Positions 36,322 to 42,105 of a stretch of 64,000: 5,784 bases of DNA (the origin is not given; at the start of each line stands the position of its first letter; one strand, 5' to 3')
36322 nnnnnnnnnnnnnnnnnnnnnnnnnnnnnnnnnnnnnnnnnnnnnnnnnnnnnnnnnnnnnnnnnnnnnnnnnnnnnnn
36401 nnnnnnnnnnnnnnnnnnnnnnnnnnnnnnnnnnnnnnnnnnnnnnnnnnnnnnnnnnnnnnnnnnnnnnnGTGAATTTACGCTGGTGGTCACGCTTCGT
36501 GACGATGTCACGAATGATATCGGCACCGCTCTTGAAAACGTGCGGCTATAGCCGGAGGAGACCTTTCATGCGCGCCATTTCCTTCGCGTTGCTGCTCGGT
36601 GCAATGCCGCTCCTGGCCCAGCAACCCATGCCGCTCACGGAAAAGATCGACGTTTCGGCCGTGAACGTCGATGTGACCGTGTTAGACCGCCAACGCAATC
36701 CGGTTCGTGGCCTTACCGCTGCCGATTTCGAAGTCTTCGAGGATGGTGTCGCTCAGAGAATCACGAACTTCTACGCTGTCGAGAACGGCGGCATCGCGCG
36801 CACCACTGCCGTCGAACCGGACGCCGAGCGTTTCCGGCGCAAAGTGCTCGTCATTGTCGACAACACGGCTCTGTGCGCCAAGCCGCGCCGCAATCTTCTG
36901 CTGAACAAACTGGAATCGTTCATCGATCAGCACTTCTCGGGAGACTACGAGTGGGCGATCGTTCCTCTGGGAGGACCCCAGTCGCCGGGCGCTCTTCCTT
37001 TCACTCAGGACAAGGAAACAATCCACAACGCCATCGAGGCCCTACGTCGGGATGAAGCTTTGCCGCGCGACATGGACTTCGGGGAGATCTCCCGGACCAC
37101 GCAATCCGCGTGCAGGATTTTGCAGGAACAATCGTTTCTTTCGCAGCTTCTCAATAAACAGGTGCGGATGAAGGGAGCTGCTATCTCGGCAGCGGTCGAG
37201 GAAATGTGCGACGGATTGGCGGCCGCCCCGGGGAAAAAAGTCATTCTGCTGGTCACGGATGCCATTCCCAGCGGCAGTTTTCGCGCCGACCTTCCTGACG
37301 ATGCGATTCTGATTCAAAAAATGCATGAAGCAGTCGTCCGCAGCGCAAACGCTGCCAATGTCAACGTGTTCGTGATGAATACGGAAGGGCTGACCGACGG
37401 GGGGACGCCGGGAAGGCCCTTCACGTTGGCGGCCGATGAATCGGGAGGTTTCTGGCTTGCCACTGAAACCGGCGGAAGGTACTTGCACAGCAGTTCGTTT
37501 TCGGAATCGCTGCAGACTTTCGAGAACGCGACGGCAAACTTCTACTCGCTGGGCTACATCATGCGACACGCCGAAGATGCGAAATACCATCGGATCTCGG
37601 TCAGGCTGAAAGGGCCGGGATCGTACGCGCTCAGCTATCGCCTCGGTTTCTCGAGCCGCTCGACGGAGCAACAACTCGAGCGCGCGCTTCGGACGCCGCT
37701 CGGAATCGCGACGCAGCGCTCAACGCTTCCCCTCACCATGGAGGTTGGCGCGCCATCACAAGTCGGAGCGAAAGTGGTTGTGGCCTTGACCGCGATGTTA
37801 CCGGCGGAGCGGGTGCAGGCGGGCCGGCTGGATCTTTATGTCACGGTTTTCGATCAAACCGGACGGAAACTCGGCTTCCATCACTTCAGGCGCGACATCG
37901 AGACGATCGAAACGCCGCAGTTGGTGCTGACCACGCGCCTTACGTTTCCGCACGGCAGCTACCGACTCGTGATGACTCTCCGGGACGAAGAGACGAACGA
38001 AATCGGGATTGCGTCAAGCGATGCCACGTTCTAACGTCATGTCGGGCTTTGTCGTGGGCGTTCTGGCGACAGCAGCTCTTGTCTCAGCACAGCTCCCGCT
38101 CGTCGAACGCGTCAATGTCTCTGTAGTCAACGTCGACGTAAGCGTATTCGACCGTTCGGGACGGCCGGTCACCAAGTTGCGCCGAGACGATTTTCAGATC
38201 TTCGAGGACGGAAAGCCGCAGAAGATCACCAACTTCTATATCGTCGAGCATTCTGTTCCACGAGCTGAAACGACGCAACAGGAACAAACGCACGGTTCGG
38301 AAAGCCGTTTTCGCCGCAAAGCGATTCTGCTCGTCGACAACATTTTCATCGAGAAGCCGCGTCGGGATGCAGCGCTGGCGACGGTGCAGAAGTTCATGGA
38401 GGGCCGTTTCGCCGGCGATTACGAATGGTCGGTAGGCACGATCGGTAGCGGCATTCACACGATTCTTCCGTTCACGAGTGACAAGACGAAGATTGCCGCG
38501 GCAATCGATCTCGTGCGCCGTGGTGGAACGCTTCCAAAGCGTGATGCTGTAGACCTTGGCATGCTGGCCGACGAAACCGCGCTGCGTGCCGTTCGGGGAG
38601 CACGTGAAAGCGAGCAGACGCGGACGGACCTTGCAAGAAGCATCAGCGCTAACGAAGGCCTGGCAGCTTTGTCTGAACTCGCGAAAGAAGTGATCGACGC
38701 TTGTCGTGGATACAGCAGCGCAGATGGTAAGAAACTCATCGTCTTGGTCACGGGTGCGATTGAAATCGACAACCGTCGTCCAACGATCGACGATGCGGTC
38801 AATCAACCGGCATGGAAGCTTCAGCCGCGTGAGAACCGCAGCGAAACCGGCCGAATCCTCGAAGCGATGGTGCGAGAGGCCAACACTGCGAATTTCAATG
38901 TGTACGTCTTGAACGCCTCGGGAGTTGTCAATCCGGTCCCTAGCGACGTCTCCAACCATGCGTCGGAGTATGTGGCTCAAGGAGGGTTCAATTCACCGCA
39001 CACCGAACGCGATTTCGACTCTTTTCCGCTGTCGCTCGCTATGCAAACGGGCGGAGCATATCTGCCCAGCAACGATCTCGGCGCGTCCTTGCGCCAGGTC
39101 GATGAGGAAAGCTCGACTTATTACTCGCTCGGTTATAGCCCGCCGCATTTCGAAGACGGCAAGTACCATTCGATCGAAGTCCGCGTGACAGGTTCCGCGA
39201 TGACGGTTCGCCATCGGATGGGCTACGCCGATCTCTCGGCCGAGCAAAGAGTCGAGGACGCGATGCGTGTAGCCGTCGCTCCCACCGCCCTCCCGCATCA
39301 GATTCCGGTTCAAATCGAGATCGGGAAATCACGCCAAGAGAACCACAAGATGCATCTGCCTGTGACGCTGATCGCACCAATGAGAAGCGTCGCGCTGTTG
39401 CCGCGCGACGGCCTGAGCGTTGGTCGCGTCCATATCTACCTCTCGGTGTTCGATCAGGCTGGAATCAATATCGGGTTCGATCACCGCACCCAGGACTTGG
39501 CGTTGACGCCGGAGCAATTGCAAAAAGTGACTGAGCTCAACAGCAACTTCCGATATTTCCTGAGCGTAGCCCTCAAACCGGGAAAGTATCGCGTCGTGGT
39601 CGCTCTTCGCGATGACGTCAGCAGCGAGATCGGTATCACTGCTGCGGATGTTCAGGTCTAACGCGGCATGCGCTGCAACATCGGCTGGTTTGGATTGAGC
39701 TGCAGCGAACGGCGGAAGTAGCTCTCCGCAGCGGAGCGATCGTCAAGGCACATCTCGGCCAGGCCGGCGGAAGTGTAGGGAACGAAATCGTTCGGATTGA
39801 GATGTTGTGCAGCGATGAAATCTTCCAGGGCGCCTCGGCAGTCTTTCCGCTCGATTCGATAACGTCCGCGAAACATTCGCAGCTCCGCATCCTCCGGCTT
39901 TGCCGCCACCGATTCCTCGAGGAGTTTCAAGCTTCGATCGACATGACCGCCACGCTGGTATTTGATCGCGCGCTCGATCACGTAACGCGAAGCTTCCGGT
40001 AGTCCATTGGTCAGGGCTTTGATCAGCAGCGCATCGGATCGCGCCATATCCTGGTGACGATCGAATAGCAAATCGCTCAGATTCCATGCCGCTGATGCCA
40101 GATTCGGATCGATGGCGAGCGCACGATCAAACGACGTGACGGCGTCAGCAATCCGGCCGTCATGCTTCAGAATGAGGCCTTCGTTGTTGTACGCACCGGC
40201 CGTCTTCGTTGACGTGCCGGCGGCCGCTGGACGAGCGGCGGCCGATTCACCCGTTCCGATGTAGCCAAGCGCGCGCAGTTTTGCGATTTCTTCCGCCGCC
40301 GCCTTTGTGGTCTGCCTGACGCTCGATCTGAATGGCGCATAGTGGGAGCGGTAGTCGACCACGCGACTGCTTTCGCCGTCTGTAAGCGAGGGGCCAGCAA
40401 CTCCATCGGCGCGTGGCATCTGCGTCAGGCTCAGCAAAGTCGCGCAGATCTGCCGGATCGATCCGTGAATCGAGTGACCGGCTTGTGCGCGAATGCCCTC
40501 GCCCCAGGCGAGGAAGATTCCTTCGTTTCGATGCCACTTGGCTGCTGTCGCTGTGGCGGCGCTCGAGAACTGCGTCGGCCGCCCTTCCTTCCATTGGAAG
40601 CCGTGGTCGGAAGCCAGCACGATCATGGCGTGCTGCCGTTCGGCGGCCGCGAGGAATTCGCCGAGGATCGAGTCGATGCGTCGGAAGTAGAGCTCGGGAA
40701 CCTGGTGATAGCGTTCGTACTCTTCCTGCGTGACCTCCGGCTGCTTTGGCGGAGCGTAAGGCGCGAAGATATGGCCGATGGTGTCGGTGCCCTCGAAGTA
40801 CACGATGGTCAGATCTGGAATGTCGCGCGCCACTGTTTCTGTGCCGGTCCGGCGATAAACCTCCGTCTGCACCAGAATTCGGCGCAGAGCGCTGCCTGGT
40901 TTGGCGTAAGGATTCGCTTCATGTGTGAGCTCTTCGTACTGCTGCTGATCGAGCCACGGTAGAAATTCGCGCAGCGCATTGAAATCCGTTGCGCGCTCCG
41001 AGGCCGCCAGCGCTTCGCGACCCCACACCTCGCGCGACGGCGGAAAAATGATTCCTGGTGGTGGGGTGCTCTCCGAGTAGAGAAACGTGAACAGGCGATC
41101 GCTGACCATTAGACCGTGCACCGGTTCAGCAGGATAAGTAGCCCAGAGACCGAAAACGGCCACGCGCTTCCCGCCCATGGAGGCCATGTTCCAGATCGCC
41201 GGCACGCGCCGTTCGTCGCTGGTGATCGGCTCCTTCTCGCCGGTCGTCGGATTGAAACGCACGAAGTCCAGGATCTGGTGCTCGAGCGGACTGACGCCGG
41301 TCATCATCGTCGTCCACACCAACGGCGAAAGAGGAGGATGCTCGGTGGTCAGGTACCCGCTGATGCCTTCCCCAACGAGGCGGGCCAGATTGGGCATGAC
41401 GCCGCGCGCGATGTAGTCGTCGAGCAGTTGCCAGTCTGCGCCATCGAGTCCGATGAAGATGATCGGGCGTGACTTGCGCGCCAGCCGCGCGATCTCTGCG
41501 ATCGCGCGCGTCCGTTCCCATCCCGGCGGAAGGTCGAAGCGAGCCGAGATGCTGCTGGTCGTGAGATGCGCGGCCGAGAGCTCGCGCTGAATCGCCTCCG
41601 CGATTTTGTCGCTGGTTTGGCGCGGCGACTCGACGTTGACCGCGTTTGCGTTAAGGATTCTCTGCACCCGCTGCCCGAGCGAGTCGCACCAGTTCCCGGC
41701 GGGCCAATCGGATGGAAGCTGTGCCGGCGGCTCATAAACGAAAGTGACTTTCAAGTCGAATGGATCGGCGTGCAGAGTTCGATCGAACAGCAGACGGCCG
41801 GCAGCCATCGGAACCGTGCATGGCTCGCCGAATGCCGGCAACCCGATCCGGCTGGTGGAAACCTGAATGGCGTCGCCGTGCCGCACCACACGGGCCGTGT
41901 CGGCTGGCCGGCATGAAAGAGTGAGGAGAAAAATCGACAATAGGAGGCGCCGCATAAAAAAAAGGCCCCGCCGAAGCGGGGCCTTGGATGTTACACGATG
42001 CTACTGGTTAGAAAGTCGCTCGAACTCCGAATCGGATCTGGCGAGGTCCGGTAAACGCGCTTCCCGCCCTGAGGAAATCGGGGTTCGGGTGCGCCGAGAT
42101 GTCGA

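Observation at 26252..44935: Accessory surface-protein island: 3 CarboxypepD_reg TBDR-like OMPs, 2 AlkP-superfamily/TPR fusion proteins and 3 tandem TIGR03436-type VWFA-related paralogs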

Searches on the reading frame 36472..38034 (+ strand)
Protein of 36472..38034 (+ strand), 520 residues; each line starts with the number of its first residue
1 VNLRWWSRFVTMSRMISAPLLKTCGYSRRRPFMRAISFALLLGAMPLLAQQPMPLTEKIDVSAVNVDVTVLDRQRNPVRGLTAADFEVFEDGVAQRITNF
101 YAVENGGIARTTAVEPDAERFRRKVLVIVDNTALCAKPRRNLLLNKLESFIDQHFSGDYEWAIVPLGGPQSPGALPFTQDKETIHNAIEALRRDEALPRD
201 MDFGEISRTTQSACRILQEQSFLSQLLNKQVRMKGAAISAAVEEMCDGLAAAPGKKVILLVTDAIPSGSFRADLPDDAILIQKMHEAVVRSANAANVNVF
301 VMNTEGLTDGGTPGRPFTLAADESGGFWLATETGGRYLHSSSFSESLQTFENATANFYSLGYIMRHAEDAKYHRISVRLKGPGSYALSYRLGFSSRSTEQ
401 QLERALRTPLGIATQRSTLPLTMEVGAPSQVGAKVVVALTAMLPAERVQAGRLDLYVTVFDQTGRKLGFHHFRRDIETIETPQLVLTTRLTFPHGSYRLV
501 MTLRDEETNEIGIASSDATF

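Call 3: search_protein_families(library=pfam, proteins=[window:36472-38034:+], max_evalue=0.01)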
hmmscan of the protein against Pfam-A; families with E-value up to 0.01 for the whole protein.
window:36472-38034:+ (520 aa): 0 families

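Call 4: search_protein_families(library=ncbifam, proteins=[window:36472-38034:+], max_evalue=0.01)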
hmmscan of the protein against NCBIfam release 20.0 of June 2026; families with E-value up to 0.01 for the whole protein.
window:36472-38034:+ (520 aa): 1 family
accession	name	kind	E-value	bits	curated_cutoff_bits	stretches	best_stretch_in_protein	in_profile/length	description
TIGR03436.1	acidobact_VWFA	subfamily_domain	1.7e-38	132.9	81.25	1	58-393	4-321/324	VWA domain-containing protein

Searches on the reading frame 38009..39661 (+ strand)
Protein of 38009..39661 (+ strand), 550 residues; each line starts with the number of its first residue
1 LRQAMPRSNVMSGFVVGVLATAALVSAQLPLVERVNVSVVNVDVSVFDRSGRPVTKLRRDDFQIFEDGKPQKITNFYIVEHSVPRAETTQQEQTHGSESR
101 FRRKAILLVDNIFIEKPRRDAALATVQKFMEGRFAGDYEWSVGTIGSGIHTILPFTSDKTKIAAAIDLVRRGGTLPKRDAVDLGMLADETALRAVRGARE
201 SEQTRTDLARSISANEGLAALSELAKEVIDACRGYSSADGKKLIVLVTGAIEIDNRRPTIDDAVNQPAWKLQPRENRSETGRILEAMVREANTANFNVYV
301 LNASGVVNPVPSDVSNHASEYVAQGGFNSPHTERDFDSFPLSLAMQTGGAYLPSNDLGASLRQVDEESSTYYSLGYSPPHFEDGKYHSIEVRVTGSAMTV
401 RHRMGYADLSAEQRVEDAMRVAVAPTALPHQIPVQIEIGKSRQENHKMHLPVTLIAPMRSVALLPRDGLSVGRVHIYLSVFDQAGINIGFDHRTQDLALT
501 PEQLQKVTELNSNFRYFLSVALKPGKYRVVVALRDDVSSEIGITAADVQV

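Call 3: search_protein_families(library=pfam, proteins=[window:38009-39661:+], max_evalue=0.01)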
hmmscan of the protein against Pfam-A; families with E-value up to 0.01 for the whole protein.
window:38009-39661:+ (550 aa): 0 families

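Call 4: search_protein_families(library=ncbifam, proteins=[window:38009-39661:+], max_evalue=0.01)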
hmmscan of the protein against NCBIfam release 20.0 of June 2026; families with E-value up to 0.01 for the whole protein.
window:38009-39661:+ (550 aa): 1 family
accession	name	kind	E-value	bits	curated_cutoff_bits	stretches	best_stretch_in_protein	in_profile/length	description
TIGR03436.1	acidobact_VWFA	subfamily_domain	6e-52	177.1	81.25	1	34-406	4-321/324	VWA domain-containing protein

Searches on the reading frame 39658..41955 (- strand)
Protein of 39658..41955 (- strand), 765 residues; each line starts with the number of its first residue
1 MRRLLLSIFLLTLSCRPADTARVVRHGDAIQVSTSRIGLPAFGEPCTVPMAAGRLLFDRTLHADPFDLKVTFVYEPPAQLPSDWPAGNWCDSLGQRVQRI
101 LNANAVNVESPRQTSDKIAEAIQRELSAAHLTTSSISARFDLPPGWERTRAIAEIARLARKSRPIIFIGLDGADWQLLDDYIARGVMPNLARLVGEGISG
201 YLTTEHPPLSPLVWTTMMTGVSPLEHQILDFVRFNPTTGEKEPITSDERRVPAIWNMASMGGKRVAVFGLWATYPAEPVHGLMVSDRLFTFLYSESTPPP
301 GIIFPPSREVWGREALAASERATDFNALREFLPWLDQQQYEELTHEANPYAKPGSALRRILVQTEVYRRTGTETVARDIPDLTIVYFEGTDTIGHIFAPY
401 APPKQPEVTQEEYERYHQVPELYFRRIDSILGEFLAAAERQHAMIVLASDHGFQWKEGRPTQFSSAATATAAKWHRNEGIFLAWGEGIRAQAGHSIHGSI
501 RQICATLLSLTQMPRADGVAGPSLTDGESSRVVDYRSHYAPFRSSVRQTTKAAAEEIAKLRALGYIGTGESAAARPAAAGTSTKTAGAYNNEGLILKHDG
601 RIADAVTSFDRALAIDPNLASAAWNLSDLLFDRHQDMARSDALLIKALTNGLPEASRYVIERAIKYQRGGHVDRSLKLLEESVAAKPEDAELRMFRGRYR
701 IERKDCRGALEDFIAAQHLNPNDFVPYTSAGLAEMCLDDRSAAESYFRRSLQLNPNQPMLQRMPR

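Call 3: search_protein_families(library=pfam, proteins=[window:39658-41955:-], max_evalue=0.01)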
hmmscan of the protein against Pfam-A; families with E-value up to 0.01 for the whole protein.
window:39658-41955:- (765 aa): 12 families
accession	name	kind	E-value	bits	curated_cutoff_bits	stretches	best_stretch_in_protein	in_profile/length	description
PF01663.27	Phosphodiest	-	3.3e-29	103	23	1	166-454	2-222/342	Type I phosphodiesterase / nucleotide pyrophosphatase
PF07719.23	TPR_2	-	5.5e-12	45.3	27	1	587-618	2-33/34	Tetratricopeptide repeat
PF00515.34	TPR_1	-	1.3e-09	37.9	27.8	1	588-618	3-33/34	Tetratricopeptide repeat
PF13428.12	TPR_14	-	1.6e-07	31.7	23.5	0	730-761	7-38/44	Tetratricopeptide repeat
PF13432.12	TPR_16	-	1.2e-06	29.3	32.7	0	662-722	3-63/65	Tetratricopeptide repeat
PF13181.12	TPR_8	-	3e-06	27.4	25.7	0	586-618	1-33/34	Tetratricopeptide repeat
PF13371.12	TPR_9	-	1.6e-05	25.3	35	0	666-722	5-61/73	Tetratricopeptide repeat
PF13414.12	TPR_11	-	3.2e-05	24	26.8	1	595-628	3-36/42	TPR repeat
PF24575.1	TPR_Slam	-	0.00035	21.4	35.2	0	592-640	53-101/104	Surface lipoprotein assembly modifier, N-terminal TPR repeats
PF14559.12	TPR_19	-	0.0013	19.5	25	0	599-633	4-38/68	Tetratricopeptide repeat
PF13424.12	TPR_12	-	0.0034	18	30.1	0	585-631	2-56/77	Tetratricopeptide repeat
PF23914.1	TPR_CcmH_CycH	-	0.0036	17.6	42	0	600-648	64-114/158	Cytochrome c-type biogenesis protein H TPR domain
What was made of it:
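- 39658..41955 (-): NDOM-phosphodiesterase-TPR protein: N-terminal anchor, SPFH/FliL-like NDOM (~20-150), NPP-type catalytic domain with conserved GLDGxDW / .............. / GTDxxGH / SDHGF motifs, C-terminal TPR. Call 3: PF01663 103 bits plus TPR.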

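Call 4: search_protein_families(library=ncbifam, proteins=[window:39658-41955:-], max_evalue=0.01)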
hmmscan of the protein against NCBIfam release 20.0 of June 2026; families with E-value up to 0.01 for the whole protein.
window:39658-41955:- (765 aa): 9 families
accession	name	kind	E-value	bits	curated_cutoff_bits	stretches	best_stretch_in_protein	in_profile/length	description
TIGR02917.1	PEP_TPR_lipo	equivalog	2e-12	45.8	312.2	1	597-762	510-673/899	XrtA/PEP-CTERM system TPR-repeat protein PrsT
TIGR02521.1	type_IV_pilW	equivalog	6.2e-12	45.6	154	2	636-758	46-169/234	type IV pilus biogenesis/stability protein PilW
NF040959.1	MamA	equivalog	5.9e-08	32.4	200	1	663-758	78-173/204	magnetosome protein MamA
TIGR02335.1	hydr_PhnA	equivalog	3.5e-07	29.7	407.55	1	160-267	10-118/408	phosphonoacetate hydrolase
NF033758.1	gliding_GltE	equivalog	0.00083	18.4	225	1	577-753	77-251/411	adventurous gliding motility TPR repeat lipoprotein GltE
NF047507.1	TPR_BatC_Lepto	exception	0.0015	18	175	0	587-629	97-139/214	TPR repeat-containing protein BatC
NF047371.1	FlcA_CTERM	equivalog_domain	0.002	16.7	300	0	664-752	447-535/646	periplasmic flagellar collar protein FlcA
NF033446.0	BREX_PglZ_2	exception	0.0049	15.1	200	1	431-479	621-667/890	BREX-2 system phosphatase PglZ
NF033762.1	social_mot_Tgl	equivalog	0.0089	15.4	225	0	660-693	35-68/252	social motility TPR repeat lipoprotein Tgl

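Call 34: search_solved_structures(query=window:39658-41955:-, max_evalue=0.01)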
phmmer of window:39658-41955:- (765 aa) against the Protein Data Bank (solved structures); distinct sequences matched with E-value up to 0.01: 21.
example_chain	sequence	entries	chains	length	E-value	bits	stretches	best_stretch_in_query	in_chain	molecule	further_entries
9qhb_A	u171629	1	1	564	4e-15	58.1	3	585-757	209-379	Engineered tetratricopeptide repeat protein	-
7yeh_B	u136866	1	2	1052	1.3e-10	43.2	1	587-758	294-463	UDP-N-acetylglucosamine--peptide N-acetylglucosaminyltransferase 110 kDa subunit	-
7yea_A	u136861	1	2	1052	1.3e-10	43.2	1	587-758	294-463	UDP-N-acetylglucosamine--peptide N-acetylglucosaminyltransferase 110 kDa subunit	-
7ntf_A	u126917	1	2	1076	1.4e-10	43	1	587-758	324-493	Isoform 1 of UDP-N-acetylglucosamine--peptide N-acetylglucosaminyltransferase 110 kDa subu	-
9qhc_A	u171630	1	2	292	1.4e-09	39.8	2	586-757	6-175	Engineered tetratricopeptide repeat protein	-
8bu0_A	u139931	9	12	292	2.8e-09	38.8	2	584-757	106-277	Consensus tetratricopeptide repeat protein | Crystal structure of an 8-repeat consensus TPR superhelix with Zinc. | Monomer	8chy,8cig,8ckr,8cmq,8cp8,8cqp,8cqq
1w3b_A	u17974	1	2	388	1.1e-08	36.8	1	560-682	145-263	UDP-N-ACETYLGLUCOSAMINE--PEPTIDE N-ACETYLGLUCOSAMINYLTRANSFERASE 110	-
6eou_A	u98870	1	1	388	1.2e-08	36.7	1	560-680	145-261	UDP-N-acetylglucosamine--peptide N-acetylglucosaminyltransferase 110 kDa subunit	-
7y4i_A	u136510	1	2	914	2.6e-08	35.5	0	584-632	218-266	Probable UDP-N-acetylglucosamine--peptide N-acetylglucosaminyltransferase SPINDLY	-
8dtf_A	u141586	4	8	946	3.2e-08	35.3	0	584-632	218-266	Probable UDP-N-acetylglucosamine--peptide N-acetylglucosaminyltransferase SPINDLY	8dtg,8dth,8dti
7obi_A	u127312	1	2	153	2.8e-06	28.8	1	586-724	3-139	CTPR-rv4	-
1na0_A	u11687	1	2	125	0.00089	20.6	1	666-758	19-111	designed protein CTPR3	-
3kd7_A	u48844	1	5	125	0.0012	20.1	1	585-694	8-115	CTPR390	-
3szy_A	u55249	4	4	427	0.0025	19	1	164-268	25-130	phosphonoacetate hydrolase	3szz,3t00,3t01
3t02_A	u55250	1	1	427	0.0026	19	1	164-268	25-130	phosphonoacetate hydrolase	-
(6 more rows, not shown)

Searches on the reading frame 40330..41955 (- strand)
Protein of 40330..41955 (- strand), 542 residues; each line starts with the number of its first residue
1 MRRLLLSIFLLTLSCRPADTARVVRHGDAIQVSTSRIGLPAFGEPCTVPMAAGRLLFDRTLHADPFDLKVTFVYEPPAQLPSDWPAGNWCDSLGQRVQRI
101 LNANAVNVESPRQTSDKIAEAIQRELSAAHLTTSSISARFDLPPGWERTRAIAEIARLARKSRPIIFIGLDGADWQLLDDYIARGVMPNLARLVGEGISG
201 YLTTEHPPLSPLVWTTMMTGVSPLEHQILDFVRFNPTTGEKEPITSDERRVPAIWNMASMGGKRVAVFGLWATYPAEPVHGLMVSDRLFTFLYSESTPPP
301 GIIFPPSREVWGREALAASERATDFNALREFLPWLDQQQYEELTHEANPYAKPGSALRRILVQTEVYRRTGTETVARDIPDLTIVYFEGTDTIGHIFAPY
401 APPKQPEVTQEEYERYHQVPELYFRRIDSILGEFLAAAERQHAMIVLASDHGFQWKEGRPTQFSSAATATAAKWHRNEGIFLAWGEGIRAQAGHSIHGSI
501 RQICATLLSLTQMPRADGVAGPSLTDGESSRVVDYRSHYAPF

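Call 36: find_homologous_proteins(query=window:40330-41955:-, max_evalue=0.00001)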
Query seq(542 aa) (542 aa): 1639 proteins with E <= 0.00001 among 8000 candidates; the best 120 are listed.
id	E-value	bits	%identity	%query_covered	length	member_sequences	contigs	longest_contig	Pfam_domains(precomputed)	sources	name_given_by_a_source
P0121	0.0e+0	1247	100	100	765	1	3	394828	PF00515.35,PF13432.13,PF13428.13,PF13181.13,PF01663.28,PF07719.24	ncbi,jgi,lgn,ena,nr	ncbi:MAG TPA: alkaline phosphatase family protein [Thermoanaerobaculia bacterium]|nr:alkaline phosph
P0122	2.1e-269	913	73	100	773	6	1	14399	PF13414.13,PF00515.35,PF13424.13,PF13432.13,PF13428.13,PF13181.13,PF01663.28,PF07719.24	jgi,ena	-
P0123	7.3e-267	904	72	100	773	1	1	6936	PF13414.13,PF00515.35,PF13432.13,PF13428.13,PF01663.28,PF07719.24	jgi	-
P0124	1.7e-243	827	67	97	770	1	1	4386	PF23914.2,PF13414.13,PF13371.13,PF00515.35,PF13432.13,PF13428.13,PF13181.13,PF01663.28,PF07719.24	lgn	-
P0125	4.6e-234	796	65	97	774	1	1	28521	PF14559.13,PF23914.2,PF13414.13,PF13371.13,PF00515.35,PF13432.13,PF13428.13,PF13181.13,PF01663.28,PF07719.24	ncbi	-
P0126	1.0e-227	775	61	98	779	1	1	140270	PF23914.2,PF13414.13,PF00515.35,PF13424.13,PF13432.13,PF13181.13,PF01663.28,PF07719.24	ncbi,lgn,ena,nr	ncbi:MAG TPA: alkaline phosphatase family protein [Thermoanaerobaculia bacterium]|nr:alkaline phosph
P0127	2.1e-222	757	61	99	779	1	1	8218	PF13414.13,PF13371.13,PF00515.35,PF13432.13,PF13428.13,PF13181.13,PF01663.28,PF07719.24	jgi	jgi:tetratricopeptide (TPR) repeat protein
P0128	1.2e-221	755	61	99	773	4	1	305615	PF14559.13,PF23914.2,PF13414.13,PF00515.35,PF13432.13,PF13428.13,PF01663.28,PF07719.24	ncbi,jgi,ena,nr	ncbi:MAG TPA: alkaline phosphatase family protein [Thermoanaerobaculia bacterium]|nr:alkaline phosph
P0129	3.3e-220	750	63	95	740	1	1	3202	PF23914.2,PF13414.13,PF00515.35,PF13432.13,PF13428.13,PF13181.13,PF01663.28,PF07719.24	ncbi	ncbi:MAG TPA: alkaline phosphatase family protein, partial [Thermoanaerobaculia bacterium]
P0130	1.8e-219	748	60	97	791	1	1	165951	PF14559.13,PF13414.13,PF00515.35,PF13432.13,PF13181.13,PF01663.28,PF07719.24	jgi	jgi:Flp pilus assembly protein TadD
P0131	5.0e-219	746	61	99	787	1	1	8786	PF13414.13,PF13371.13,PF00515.35,PF13432.13,PF13428.13,PF13181.13,PF01663.28,PF07719.24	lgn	-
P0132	1.9e-218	744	60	99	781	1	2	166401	PF23914.2,PF13414.13,PF00515.35,PF13424.13,PF13432.13,PF13181.13,PF01663.28,PF07719.24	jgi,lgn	jgi:tetratricopeptide (TPR) repeat protein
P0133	4.1e-217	740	59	99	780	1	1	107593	PF13414.13,PF00515.35,PF13432.13,PF13181.13,PF01663.28,PF07719.24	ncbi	-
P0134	4.1e-216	737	61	96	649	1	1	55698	PF01663.28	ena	-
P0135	5.0e-215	733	58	98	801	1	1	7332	PF14559.13,PF23914.2,PF13414.13,PF13371.13,PF00515.35,PF13424.13,PF13432.13,PF13428.13,PF13181.13,PF01663.28,PF07719.24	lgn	-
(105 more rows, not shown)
